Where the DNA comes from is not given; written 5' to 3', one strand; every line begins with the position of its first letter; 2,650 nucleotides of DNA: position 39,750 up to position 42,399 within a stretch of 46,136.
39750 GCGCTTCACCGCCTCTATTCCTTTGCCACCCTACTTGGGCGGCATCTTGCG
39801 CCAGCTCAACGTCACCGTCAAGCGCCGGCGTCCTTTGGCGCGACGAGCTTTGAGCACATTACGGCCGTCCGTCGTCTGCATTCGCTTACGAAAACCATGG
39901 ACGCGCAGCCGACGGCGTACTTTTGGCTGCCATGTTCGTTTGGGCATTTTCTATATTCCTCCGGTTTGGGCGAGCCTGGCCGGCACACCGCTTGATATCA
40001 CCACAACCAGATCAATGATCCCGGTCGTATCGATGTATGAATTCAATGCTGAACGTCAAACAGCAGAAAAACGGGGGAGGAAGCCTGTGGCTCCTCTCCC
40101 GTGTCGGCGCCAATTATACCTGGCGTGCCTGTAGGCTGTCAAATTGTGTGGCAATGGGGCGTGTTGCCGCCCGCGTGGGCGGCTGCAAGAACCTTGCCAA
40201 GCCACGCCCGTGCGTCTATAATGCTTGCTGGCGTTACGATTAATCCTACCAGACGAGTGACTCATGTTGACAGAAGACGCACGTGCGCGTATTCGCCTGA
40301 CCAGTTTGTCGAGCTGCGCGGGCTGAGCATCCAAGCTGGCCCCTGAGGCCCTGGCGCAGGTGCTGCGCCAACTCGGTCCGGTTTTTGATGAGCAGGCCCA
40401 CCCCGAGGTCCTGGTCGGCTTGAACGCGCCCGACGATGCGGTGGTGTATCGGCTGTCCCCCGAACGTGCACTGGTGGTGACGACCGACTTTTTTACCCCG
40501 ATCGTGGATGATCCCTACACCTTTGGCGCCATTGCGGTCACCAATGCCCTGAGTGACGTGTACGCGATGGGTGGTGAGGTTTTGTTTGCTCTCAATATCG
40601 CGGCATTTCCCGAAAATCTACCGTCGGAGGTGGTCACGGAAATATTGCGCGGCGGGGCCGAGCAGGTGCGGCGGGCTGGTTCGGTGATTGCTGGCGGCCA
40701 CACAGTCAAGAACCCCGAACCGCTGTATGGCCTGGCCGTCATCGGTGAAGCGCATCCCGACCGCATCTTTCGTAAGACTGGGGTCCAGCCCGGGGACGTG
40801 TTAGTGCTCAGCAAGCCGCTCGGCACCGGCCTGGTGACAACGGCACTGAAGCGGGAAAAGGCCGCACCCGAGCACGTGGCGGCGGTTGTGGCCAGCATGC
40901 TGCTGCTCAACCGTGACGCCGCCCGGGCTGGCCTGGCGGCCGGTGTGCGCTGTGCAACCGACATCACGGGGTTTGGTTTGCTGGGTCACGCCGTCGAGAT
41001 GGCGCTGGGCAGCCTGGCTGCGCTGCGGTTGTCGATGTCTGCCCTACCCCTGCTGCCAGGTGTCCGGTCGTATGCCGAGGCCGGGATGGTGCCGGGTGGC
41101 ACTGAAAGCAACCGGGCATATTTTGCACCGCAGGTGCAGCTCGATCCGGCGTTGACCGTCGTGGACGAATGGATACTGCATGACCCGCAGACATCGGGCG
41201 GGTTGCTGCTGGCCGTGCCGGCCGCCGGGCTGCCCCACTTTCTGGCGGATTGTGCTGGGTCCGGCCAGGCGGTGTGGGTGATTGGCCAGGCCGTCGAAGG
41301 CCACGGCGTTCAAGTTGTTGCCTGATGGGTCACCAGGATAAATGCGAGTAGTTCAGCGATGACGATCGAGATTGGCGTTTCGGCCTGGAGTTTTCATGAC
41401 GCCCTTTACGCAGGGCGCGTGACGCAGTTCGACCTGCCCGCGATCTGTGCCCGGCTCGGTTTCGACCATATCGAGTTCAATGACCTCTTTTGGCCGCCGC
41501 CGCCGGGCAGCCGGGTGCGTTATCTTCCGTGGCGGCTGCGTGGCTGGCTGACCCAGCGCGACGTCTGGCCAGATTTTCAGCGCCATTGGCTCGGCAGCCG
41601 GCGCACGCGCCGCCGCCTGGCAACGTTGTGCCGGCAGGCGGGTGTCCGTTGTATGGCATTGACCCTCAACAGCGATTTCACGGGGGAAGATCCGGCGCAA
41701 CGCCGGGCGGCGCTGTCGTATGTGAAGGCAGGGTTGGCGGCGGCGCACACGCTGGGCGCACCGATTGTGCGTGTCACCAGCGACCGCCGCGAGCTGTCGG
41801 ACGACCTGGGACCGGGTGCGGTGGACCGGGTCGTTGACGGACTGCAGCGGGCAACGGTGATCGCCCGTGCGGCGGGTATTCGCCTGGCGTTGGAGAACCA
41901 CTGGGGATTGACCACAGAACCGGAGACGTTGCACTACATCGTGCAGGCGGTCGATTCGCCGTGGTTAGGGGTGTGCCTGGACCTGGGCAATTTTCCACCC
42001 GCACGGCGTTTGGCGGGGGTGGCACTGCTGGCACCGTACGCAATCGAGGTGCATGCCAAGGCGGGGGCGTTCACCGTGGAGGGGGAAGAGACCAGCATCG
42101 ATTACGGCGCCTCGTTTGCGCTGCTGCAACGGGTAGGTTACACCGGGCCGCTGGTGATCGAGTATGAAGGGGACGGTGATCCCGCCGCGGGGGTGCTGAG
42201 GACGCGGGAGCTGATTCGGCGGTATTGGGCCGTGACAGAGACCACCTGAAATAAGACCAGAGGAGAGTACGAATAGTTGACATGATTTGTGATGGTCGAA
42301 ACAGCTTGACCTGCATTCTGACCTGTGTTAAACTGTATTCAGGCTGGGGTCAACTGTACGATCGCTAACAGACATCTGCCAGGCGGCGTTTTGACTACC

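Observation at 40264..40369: Selenocysteine-containing SelD (UGA at the Cys17 position) with candidate SECIS hairpin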

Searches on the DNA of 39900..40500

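Call 38: search_rna_families(source=window, start=39900, end=40500, threshold=evalue, max_evalue=10)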
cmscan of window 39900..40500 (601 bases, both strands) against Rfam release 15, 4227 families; matches with E-value up to 10: 4.
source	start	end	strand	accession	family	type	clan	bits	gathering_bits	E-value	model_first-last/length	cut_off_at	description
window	40052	40267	-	RF02122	FTX_5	Gene; lncRNA;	-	16.8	45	4.3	1-208/208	no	FTX transcript, XIST regulator conserved region 5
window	40351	40419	-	RF02927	Actino-ugpB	Gene; sRNA;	-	14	42.5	9.3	1-61/61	no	Actino-ugpB RNA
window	40270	40363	-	RF01394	isrK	Gene; sRNA;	-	11.6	50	7.5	1-77/77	no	isrK Hfq binding RNA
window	40027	40054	+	RF01130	sR46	Gene; snRNA; snoRNA; CD-box;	-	10.7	50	9.9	2-29/56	no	Small nucleolar RNA sR46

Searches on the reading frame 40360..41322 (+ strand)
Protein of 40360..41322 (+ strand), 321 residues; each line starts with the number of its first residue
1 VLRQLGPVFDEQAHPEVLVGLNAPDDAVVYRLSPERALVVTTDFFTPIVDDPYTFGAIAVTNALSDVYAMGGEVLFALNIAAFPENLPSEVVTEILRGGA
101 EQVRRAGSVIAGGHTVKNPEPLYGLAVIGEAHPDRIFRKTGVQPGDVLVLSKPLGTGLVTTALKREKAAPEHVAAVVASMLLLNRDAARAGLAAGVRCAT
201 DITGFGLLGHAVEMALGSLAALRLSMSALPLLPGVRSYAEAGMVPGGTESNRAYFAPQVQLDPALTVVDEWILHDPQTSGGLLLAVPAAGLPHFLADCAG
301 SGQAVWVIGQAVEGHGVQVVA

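Call 13: find_related_loci(query=window:40360-41322:+, collection=genome_contigs, flank=3000)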
Query seq(321 aa) (321 aa) in genome_contigs; peptide patterns used: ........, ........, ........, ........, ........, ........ (x = any residue, [..] = any of these).
600 stretches matched a pattern (row limit reached: there are more); 582 encode a relative of the query (tblastn E <= 1e-3); the best 80 are kept; 80 distinct loci.
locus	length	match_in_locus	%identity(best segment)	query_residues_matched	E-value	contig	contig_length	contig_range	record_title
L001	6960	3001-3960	58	1-320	3e-113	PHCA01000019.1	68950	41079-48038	MAG: Chloroflexi bacterium HGW-Chloroflexi-1 bjp_ig2158_scaffold_1763, whole genome shotgun sequence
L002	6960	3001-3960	59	1-320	1e-111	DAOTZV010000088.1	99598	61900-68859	MAG TPA_asm: Anaerolineae bacterium isolate H6_565 k131_2050140, whole genome shotgun sequence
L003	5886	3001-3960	57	1-320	1e-110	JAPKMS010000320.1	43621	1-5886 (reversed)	MAG: Anaerolineae bacterium isolate MO66 k75_444568, whole genome shotgun sequence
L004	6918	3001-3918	56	15-319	3e-109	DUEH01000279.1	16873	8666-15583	MAG TPA_asm: Chloroflexi bacterium isolate G576 Contig279, whole genome shotgun sequence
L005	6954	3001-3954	56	1-319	4e-108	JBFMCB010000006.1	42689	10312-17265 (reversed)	MAG: Chloroflexota bacterium isolate MAG180 MAG180_6, whole genome shotgun sequence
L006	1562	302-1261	54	1-320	3e-116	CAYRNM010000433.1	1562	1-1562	MAG TPA_asm: uncultured Anaerolineae bacterium isolate SRP098346_co1_12 genome assembly, contig: NODE_159743_length_1562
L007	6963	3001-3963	54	1-320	4e-106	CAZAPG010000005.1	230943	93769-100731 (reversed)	MAG TPA_asm: uncultured Caldilineaceae bacterium isolate binchicken_co350_69 genome assembly, contig: NODE_35_length_230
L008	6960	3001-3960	54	1-320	8e-106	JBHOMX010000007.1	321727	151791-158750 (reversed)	MAG: Candidatus Brachytrichaceae bacterium NZ_4S206 k127_2758762, whole genome shotgun sequence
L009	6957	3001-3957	53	1-319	5e-106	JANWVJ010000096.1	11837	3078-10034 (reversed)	MAG: Thermoflexales bacterium isolate SKYG113 NODE_96_length_11837_cov_3.401701, whole genome shotgun sequence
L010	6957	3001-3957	55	1-319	1e-105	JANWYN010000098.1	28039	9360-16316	MAG: Candidatus Roseilinea sp. isolate SKYG71 k141_317710, whole genome shotgun sequence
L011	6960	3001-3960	54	1-320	7e-105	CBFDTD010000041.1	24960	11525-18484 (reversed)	MAG TPA_asm: uncultured bacterium isolate SRR6823440_binner13_Refined_23 genome assembly, contig: ERZ650341.910, whole g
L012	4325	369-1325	55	1-319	9e-105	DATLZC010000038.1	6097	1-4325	MAG TPA_asm: Dehalococcoidia bacterium isolate SMAG_U13288 k141_2553, whole genome shotgun sequence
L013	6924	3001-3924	53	13-320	8e-105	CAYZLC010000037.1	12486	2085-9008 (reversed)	MAG TPA_asm: uncultured Dehalococcoidia bacterium isolate SRP119689_co1_265 genome assembly, contig: NODE_7488_length_12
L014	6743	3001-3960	52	1-320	3e-104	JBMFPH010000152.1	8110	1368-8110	MAG: Anaerolineae bacterium isolate KM4338-58 NODE_152_length_8110_cov_2.822109, whole genome shotgun sequence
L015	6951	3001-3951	51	1-317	7e-104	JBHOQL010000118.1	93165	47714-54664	MAG: Anaerolineae bacterium isolate C0_2 k141_99326, whole genome shotgun sequence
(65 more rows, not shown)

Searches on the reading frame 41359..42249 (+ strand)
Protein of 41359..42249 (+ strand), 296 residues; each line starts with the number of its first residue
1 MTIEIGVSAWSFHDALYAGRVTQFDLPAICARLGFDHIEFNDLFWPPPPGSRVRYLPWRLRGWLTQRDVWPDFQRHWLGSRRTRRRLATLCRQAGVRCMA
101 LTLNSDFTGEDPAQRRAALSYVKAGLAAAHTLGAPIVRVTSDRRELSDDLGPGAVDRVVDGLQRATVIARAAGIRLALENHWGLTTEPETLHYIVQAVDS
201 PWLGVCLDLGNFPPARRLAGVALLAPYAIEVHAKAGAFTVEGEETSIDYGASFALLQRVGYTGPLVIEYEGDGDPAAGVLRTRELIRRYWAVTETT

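Call 24: search_protein_families(library=ncbifam, proteins=[window:41359-42249:+], max_evalue=1e-8)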
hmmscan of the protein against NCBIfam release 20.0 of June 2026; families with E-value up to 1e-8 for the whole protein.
window:41359-42249:+ (296 aa): 1 family
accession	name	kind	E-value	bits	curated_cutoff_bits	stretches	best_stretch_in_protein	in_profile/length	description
NF009688.0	PRK13209.1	subfamily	2.7e-09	36.4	317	1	83-290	58-277/286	L-ribulose-5-phosphate 3-epimerase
